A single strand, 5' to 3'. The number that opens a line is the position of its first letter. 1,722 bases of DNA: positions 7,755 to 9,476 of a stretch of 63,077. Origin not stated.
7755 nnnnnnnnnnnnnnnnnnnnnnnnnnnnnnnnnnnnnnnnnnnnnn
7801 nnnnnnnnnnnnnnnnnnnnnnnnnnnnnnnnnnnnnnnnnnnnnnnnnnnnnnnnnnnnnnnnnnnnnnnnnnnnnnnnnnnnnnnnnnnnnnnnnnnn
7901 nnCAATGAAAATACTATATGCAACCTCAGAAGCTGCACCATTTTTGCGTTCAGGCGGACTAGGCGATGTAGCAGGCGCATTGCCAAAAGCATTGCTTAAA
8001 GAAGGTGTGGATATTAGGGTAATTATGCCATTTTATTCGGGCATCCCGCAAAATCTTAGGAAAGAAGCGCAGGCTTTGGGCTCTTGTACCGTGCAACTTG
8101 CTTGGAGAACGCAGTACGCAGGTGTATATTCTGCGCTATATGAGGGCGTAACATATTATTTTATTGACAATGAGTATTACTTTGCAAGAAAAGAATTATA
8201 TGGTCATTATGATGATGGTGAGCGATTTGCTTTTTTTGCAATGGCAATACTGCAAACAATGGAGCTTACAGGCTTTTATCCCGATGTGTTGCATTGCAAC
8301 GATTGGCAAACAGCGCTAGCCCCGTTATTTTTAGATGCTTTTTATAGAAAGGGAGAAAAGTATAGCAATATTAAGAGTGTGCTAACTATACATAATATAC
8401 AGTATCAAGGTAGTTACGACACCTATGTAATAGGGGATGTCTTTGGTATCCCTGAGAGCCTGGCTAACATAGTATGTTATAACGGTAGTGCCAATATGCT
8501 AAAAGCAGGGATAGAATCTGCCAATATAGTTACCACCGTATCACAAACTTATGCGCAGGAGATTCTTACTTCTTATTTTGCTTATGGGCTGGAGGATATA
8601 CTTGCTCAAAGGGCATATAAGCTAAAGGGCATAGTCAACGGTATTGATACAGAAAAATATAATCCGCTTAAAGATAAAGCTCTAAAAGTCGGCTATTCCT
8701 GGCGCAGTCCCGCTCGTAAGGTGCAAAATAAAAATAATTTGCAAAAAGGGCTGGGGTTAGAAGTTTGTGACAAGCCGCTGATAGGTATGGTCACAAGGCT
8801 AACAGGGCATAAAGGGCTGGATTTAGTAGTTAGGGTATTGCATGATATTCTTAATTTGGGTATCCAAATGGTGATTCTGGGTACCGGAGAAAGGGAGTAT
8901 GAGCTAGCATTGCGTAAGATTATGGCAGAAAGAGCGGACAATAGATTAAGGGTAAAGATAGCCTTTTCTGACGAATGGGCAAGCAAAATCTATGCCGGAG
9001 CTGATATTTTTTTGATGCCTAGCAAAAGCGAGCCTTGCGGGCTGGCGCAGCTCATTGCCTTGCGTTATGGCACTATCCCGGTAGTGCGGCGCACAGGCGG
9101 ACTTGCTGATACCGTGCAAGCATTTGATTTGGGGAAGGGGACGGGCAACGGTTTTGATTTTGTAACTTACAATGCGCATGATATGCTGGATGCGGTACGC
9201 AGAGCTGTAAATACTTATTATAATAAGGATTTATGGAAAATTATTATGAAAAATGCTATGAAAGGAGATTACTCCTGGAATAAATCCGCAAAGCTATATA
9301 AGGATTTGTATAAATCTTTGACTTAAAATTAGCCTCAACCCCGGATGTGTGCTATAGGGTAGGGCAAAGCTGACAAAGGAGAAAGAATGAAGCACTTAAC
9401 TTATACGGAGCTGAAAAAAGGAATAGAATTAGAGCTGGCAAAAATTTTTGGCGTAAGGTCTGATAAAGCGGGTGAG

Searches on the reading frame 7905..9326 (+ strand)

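Call 58: search_protein_families(library=pfam, proteins=[window:7905-9326:+])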
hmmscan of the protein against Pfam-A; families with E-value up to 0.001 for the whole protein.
window:7905-9326:+ (473 aa): 5 families
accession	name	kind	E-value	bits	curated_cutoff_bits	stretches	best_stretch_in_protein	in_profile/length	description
PF08323.17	Glyco_transf_5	-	9.7e-79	264.9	22.7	1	2-234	1-238/239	Starch synthase catalytic domain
PF00534.26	Glycos_transf_1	-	1.8e-17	63.8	26.4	1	289-437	14-158/172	Glycosyl transferases group 1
PF13692.12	Glyco_trans_1_4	-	3.9e-12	47.1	27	1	291-433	2-138/142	Glycosyl transferases group 1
PF20706.3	GT4-conflict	-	9.8e-06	25.2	26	1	295-415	202-330/385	Family 4 Glycosyltransferase in conflict systems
PF13439.12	Glyco_transf_4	-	0.00078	19.9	28.5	0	17-222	2-150/170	Glycosyltransferase Family 4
